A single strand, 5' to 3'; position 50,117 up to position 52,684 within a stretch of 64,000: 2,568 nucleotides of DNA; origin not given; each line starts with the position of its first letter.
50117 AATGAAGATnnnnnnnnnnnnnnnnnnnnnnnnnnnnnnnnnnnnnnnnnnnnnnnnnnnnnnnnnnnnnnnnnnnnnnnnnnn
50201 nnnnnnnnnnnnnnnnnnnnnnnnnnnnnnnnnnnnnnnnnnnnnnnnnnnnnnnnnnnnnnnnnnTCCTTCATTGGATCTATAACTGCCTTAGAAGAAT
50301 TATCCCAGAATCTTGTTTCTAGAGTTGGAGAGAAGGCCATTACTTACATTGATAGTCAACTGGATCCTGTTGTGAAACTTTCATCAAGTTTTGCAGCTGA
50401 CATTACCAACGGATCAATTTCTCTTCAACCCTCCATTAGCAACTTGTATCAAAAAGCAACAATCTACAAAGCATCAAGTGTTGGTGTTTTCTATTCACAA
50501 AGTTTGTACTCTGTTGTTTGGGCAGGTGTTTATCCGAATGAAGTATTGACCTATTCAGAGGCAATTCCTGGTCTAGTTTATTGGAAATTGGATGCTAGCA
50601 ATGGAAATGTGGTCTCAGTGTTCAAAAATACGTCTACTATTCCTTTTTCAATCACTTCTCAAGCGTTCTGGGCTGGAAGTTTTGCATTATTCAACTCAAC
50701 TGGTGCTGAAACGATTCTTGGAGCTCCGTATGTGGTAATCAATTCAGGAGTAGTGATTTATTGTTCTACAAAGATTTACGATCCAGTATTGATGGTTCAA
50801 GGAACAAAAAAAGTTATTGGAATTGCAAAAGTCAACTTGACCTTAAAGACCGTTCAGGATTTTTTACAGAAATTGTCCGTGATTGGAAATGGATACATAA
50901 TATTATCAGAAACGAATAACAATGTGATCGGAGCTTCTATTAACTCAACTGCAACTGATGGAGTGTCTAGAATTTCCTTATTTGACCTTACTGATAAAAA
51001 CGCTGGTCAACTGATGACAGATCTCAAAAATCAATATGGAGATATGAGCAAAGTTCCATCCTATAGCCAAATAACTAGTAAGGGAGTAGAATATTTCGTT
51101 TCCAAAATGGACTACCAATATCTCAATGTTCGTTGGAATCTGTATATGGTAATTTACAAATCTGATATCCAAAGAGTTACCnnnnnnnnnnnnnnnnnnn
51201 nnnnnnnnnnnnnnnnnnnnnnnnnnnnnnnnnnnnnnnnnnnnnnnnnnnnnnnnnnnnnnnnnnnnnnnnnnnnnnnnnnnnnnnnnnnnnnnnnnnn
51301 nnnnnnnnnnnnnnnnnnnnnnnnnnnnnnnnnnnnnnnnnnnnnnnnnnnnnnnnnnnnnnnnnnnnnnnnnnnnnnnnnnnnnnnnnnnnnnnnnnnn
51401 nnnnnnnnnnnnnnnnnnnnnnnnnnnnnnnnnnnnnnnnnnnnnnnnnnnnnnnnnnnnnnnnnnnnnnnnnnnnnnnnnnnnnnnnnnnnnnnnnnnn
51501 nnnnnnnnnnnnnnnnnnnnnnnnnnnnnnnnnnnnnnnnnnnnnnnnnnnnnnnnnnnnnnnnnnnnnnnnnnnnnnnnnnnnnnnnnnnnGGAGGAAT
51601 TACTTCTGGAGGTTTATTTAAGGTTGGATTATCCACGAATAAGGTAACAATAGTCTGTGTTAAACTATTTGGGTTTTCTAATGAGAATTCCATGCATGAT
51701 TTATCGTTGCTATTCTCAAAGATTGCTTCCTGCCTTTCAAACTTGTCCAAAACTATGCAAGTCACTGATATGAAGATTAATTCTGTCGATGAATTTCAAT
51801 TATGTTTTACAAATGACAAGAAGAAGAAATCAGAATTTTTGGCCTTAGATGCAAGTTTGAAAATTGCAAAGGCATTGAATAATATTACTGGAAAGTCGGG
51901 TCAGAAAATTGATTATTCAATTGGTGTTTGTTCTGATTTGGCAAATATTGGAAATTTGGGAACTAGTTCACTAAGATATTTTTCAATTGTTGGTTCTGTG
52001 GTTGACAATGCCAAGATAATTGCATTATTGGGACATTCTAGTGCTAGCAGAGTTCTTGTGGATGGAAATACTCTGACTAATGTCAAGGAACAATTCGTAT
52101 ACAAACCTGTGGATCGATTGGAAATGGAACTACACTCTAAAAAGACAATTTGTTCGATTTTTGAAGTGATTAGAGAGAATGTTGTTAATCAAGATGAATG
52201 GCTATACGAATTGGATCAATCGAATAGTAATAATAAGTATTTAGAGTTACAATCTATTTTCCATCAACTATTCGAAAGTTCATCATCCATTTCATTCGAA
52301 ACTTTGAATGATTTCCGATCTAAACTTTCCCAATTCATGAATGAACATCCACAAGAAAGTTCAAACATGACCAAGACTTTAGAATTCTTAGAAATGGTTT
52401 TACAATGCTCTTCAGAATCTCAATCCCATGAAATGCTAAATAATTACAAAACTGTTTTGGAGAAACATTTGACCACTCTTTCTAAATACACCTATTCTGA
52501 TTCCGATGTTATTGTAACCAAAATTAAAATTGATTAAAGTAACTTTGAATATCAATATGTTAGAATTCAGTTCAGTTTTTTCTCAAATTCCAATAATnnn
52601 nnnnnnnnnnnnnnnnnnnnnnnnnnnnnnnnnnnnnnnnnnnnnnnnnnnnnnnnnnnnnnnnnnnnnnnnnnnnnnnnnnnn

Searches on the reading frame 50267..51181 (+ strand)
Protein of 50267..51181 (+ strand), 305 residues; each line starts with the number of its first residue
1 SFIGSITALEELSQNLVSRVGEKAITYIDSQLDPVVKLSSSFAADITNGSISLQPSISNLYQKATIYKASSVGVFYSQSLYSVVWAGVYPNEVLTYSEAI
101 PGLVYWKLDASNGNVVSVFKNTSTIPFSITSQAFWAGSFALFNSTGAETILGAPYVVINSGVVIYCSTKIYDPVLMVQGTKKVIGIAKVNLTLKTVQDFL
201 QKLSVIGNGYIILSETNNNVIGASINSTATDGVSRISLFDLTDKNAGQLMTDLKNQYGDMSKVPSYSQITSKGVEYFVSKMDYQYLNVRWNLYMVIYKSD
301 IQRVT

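Call 60: predict_structure(alignment_id=A5)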
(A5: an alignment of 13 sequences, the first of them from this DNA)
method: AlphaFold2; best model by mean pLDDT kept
length: 305 residues; sequences in the alignment: 13
mean_pLDDT: 87.4   pTM: 0.82
mean pLDDT of the five models: 87.4, 87.2, 86.7, 85.9, 85.6
residues with pLDDT >= 90: 161; 70-90: 118; 50-70: 26; < 50: 0
segments of 3 or more residues with pLDDT < 50: none
pLDDT, mean of each block of 10 residues (from residue 1): 70 85 92 94 94 91 87 93 81 84 83 86 73 91 96 80 91 93 95 86 83 92 77 74 91 93 92 93 94 92 72
secondary structure, 60 per line:
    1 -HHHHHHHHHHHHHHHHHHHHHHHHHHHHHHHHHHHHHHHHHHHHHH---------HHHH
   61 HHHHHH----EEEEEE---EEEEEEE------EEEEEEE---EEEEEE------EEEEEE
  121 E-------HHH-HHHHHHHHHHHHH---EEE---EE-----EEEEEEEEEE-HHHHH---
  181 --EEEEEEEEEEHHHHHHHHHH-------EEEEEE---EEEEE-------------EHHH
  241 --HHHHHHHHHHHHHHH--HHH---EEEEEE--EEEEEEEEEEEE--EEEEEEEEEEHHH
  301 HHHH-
elements in order: H2-47 H57-66 E71-76 E80-86 E93-99 E103-108 E115-121 H133-145 E149-151 E162-171 H173-177 E183-192 H193-202 E210-215 E219-223 H243-257 E266-271 E274-285 E288-297 H298-304

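Call 62: fold_search(model_id=the predicted structure, library=pdb)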
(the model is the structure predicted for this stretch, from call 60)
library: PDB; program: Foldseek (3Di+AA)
matches with E <= 10: 1242; with E <= 0.001: 113
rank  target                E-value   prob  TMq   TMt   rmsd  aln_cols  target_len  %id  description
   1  5ltv_D                1.4e-09  1.00  0.57  0.75   4.6       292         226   15  LIGAND BINDING DOMAIN OF PSEUDOMONAS AERUGINOSA PAO1 AMINO ACID CHEMORECPETOR PCTC IN COMPLEX WITH GABA (released 2017-09-20)
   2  6d8v                  1.6e-09  1.00  0.45  0.49   9.0       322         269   12  Methyl-accepting Chemotaxis protein X (released 2019-04-17)
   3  6py3_B                3.6e-09  1.00  0.55  0.69   6.7       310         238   16  Crystal structure of ligand-binding domain of Pseudomonas fluorescens chemoreceptor CtaA in complex with L-isoleucine (released 2020-03-18)
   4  5t7m_B                5.9e-09  1.00  0.56  0.70   5.7       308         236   13  LIGAND BINDING DOMAIN OF PSEUDOMONAS AERUGINOSA PAO1 AMINO ACID CHEMORECEPTOR PCTA IN COMPLEX WITH L-TRP (released 2017-09-20)
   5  5ltv_E                6.3e-09  1.00  0.57  0.75   4.6       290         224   15  LIGAND BINDING DOMAIN OF PSEUDOMONAS AERUGINOSA PAO1 AMINO ACID CHEMORECPETOR PCTC IN COMPLEX WITH GABA (released 2017-09-20)
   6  3lib_G                6.6e-09  1.00  0.53  0.59   7.4       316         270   13  Crystal Structure of the extracellular domain of the putative histidine kinase mmHK1S-Z3 (released 2010-05-05)
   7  5t65_A                7.0e-09  1.00  0.58  0.71   5.6       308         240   14  LIGAND BINDING DOMAIN OF PSEUDOMONAS AERUGINOSA PAO1 AMINO ACID CHEMORECEPTOR PCTA IN COMPLEX WITH L-ILE (released 2017-09-13)
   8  4xmr_B                7.0e-09  1.00  0.57  0.67   6.2       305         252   12  Crystal structure of the sensory domain of the Campylobacter jejuni chemoreceptor Tlp3 (CcmL) with isoleucine bound. (released 2015-11-04)
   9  6py5                  7.4e-09  1.00  0.53  0.68   6.8       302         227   15  Crystal structure of ligand-binding domain of Pseudomonas fluorescens chemoreceptor CtaA in complex with L-serine (released 2020-03-18)
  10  5t65_B                9.3e-09  1.00  0.56  0.69   5.8       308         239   14  LIGAND BINDING DOMAIN OF PSEUDOMONAS AERUGINOSA PAO1 AMINO ACID CHEMORECEPTOR PCTA IN COMPLEX WITH L-ILE (released 2017-09-13)
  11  5ltv_C                1.1e-08  1.00  0.54  0.71   4.7       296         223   15  LIGAND BINDING DOMAIN OF PSEUDOMONAS AERUGINOSA PAO1 AMINO ACID CHEMORECPETOR PCTC IN COMPLEX WITH GABA (released 2017-09-20)
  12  4xmq_B                1.1e-08  1.00  0.58  0.67   6.2       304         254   12  Crystal structure of the sensory domain of the Campylobacter jejuni chemoreceptor Tlp3 (CcmL) (released 2015-11-04)
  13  4wy9                  1.1e-08  1.00  0.58  0.61   7.0       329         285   10  Crystal structure of the periplasmic sensory domain of the Campylobacter jejuni chemoreceptor Tlp1 (released 2016-03-09)
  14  5t7m_A                1.4e-08  1.00  0.56  0.69   6.6       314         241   14  LIGAND BINDING DOMAIN OF PSEUDOMONAS AERUGINOSA PAO1 AMINO ACID CHEMORECEPTOR PCTA IN COMPLEX WITH L-TRP (released 2017-09-20)
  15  6py4                  1.5e-08  1.00  0.55  0.70   6.5       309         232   15  Crystal structure of ligand-binding domain of Pseudomonas fluorescens chemoreceptor CtaA in complex with L-leucine (released 2020-03-18)
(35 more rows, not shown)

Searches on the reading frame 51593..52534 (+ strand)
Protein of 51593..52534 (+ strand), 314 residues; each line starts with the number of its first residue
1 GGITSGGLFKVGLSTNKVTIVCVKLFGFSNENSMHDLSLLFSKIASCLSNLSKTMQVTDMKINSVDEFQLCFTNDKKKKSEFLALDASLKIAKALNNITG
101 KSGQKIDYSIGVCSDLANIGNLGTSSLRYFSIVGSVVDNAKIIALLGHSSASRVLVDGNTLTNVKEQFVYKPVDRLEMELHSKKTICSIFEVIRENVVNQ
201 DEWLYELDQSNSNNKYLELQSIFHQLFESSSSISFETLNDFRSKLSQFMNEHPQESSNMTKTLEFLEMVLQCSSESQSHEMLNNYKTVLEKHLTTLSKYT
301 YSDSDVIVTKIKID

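Call 42: predict_structure(alignment_id=A4)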
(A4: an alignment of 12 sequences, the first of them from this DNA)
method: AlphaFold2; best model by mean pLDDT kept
length: 314 residues; sequences in the alignment: 12
mean_pLDDT: 78.3   pTM: 0.79
mean pLDDT of the five models: 78.3, 78.1, 76.6, 74.5, 69.1
residues with pLDDT >= 90: 78; 70-90: 172; 50-70: 34; < 50: 30
segments of 3 or more residues with pLDDT < 50: 1-6, 291-314
pLDDT, mean of each block of 10 residues (from residue 1): 46 85 81 73 80 74 82 82 92 84 79 92 73 90 90 93 90 91 90 80 66 82 83 84 90 83 86 82 78 35 34 29
secondary structure, 60 per line:
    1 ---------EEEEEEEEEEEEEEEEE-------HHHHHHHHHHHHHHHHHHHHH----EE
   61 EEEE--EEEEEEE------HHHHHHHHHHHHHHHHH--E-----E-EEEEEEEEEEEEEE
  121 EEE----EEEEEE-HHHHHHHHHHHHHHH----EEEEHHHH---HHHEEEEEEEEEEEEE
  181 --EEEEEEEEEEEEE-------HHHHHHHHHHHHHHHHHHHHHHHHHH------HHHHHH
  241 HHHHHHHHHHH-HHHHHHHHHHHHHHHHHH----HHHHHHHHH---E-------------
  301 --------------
elements in order: E10-26 H34-54 E59-64 E67-73 H80-96 E107-123 E128-133 H135-149 E154-157 H158-161 E168-180 E183-195 H203-228 H235-251 H253-270 H275-283

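Call 44: fold_search(model_id=the predicted structure, library=pdb)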
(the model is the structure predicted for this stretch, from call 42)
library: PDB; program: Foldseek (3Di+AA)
matches with E <= 10: 1188; with E <= 0.001: 178
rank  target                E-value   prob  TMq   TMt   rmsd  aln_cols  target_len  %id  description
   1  4p2f                  1.1e-12  1.00  0.50  0.80   3.7       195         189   13  Monomeric form of a single mutant (F363R) of Mycobacterial Adenylyl cyclase Rv1625c (released 2014-09-17)
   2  5oyh_K                3.5e-12  1.00  0.48  0.79   3.6       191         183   19  crystal structure of the catalytic core of a rhodopsin-guanylyl cyclase with converted specificity in complex with ATP (released 2018-06-06)
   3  6sir_A                4.5e-12  1.00  0.48  0.78   3.6       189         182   20  Crystal structure of the guanylate cyclase domain of RhGC from Catenaria anguillulae in complex with GTP (released 2019-12-18)
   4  5oyh_A                4.8e-12  1.00  0.49  0.80   3.6       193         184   19  crystal structure of the catalytic core of a rhodopsin-guanylyl cyclase with converted specificity in complex with ATP (released 2018-06-06)
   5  5oyh_B                5.0e-12  1.00  0.48  0.79   3.5       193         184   20  crystal structure of the catalytic core of a rhodopsin-guanylyl cyclase with converted specificity in complex with ATP (released 2018-06-06)
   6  5o5k_A                5.0e-12  1.00  0.49  0.68   3.8       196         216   16  X-ray structure of a bacterial adenylyl cyclase soluble domain (released 2017-11-01)
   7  5oyh_D                6.7e-12  1.00  0.48  0.78   3.7       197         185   19  crystal structure of the catalytic core of a rhodopsin-guanylyl cyclase with converted specificity in complex with ATP (released 2018-06-06)
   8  5o5l_A                1.0e-11  1.00  0.49  0.67   3.5       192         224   16  X-ray structure of a bacterial adenylyl cyclase soluble domain, solved at cryogenic temperature (released 2017-11-01)
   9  5oyh_E                1.1e-11  1.00  0.47  0.78   3.8       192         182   19  crystal structure of the catalytic core of a rhodopsin-guanylyl cyclase with converted specificity in complex with ATP (released 2018-06-06)
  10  5oyh_N                2.0e-11  1.00  0.49  0.81   3.4       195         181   18  crystal structure of the catalytic core of a rhodopsin-guanylyl cyclase with converted specificity in complex with ATP (released 2018-06-06)
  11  5oyh_O                2.7e-11  1.00  0.47  0.79   3.8       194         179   18  crystal structure of the catalytic core of a rhodopsin-guanylyl cyclase with converted specificity in complex with ATP (released 2018-06-06)
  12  3r5g_A                3.3e-11  1.00  0.47  0.73   4.1       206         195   17  Crystal structure of the adenylyl cyclase CyaB from P. aeruginosa (released 2012-01-11)
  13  5oyh_M                3.7e-11  1.00  0.48  0.80   3.5       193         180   18  crystal structure of the catalytic core of a rhodopsin-guanylyl cyclase with converted specificity in complex with ATP (released 2018-06-06)
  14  5oyh_P                4.1e-11  1.00  0.48  0.81   3.2       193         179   19  crystal structure of the catalytic core of a rhodopsin-guanylyl cyclase with converted specificity in complex with ATP (released 2018-06-06)
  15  3r5g_B                5.2e-11  1.00  0.47  0.73   3.7       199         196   17  Crystal structure of the adenylyl cyclase CyaB from P. aeruginosa (released 2012-01-11)
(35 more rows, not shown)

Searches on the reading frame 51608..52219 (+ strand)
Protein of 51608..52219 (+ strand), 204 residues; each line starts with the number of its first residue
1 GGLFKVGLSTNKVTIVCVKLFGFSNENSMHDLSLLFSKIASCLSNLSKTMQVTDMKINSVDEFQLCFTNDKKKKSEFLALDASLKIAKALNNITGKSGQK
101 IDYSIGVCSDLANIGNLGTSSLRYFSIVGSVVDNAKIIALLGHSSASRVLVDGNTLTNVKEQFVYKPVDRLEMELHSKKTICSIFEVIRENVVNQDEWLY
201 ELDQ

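Call 17: search_solved_structures(query=A2, max_evalue=10, show_alignments=3)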
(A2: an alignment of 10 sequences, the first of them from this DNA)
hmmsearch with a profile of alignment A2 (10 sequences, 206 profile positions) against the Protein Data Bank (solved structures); distinct sequences matched with E-value up to 10: 30.
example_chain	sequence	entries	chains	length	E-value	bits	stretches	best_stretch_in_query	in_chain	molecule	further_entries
4cm2_A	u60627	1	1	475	3.4e-06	30.2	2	13-139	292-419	ADENYLATE CYCLASE TYPE 10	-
4oya_A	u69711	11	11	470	4.2e-06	29.9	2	14-139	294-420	Adenylate cyclase type 10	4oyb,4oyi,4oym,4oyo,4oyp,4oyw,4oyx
4clf_A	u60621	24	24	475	4.3e-06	29.8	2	14-139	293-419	ADENYLATE CYCLASE TYPE 10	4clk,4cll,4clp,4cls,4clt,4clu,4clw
4cm0_A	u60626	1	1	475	5e-06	29.6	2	14-138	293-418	SOLUBLE ADENYLYL CYCLASE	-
5x4t_A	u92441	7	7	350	7.3e-06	29.1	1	76-161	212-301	Photoactivated adenylyl cyclase | Family 3 adenylate cyclase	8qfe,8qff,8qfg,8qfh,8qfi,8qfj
9f1z_A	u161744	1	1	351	7.4e-06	29.1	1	76-161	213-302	Family 3 adenylate cyclase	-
5x4u_A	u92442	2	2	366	8.2e-06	28.9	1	76-161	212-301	Photoactivated adenylyl cyclase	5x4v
4yus_A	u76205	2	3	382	9.3e-06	28.8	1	76-161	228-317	Family 3 adenylate cyclase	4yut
9f1w_A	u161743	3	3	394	1e-05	28.6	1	76-161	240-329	Family 3 adenylate cyclase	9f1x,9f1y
6sir_A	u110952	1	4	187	1.7e-05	27.9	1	76-175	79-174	Nucleotide cyclase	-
5oyh_A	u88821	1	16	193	2.3e-05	27.4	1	75-175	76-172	Nucleotide cyclase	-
3r5g_A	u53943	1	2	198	0.00016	24.7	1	22-143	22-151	CyaB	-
6ao9_A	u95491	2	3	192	0.00022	24.3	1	77-175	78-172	Bacterio-rhodopsin/guanylyl cyclase 1 fusion protein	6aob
6aoa_A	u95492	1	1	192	0.00031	23.8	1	76-175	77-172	Bacterio-rhodopsin/guanylyl cyclase 1 fusion protein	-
8buz_A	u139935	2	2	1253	0.00045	23.2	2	64-119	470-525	Adenylate cyclase type 8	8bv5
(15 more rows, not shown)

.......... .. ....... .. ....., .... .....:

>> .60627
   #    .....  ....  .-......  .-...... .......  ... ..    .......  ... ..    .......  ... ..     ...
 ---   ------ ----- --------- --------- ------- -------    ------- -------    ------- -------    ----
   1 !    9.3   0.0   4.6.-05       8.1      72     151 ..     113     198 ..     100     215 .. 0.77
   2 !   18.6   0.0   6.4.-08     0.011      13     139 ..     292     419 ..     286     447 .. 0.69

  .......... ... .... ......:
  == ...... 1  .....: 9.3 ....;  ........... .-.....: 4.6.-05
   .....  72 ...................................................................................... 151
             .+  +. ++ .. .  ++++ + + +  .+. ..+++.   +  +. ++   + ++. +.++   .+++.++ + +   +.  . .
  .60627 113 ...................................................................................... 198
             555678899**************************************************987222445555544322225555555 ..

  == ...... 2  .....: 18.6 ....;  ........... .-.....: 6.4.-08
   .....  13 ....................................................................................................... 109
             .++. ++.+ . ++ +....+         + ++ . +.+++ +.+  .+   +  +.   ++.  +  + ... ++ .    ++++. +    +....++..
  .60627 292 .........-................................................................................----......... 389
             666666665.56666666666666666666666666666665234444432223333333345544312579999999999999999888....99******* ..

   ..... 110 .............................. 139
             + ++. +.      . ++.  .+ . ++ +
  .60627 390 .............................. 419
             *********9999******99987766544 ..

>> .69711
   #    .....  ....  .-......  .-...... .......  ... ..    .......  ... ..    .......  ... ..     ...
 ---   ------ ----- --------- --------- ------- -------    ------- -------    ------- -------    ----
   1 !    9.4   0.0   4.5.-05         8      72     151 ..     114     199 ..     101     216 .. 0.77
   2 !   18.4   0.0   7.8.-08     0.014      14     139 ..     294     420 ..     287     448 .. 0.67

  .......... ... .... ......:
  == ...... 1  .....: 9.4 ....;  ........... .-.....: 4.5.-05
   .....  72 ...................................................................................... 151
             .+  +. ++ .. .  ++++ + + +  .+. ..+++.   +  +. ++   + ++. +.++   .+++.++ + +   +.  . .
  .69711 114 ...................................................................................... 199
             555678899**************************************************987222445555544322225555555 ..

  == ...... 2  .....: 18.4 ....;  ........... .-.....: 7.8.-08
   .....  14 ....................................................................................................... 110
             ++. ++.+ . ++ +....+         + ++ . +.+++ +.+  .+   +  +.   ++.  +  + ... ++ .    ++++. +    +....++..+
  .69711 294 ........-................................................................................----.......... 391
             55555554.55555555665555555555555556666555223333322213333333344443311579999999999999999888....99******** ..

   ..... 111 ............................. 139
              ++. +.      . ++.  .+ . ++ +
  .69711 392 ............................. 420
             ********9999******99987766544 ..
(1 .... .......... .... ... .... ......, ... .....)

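Call 18: search_protein_families(library=pfam, alignment_id=A2, max_evalue=10)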
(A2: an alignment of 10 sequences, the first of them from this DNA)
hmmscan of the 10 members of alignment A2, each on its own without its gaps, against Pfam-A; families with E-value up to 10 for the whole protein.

A. member 1, seq(204 aa): 1 family
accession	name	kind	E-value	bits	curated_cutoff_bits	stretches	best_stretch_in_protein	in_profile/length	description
PF00211.25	Guanylate_cyc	-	0.00045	20.3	21.9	1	10-179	6-174/183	Adenylate and Guanylate cyclase catalytic domain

B. families by the number of members that match (of 10 scanned): 7 families
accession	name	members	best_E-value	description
PF00211.25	Guanylate_cyc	7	0.00011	Adenylate and Guanylate cyclase catalytic domain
PF21519.2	Tailspike_C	1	0.0066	Tailspike protein, C-terminal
PF06350.17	HSL_N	1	0.017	Hormone-sensitive lipase (HSL) N-terminus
PF04668.17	Tsg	1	0.037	Twisted gastrulation (Tsg) protein conserved region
PF17544.7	DUF5460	1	0.082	Family of unknown function (DUF5460)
PF08519.17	RFC1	1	0.094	Replication factor RFC1 C terminal domain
PF11148.14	DUF2922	1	0.12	Protein of unknown function (DUF2922)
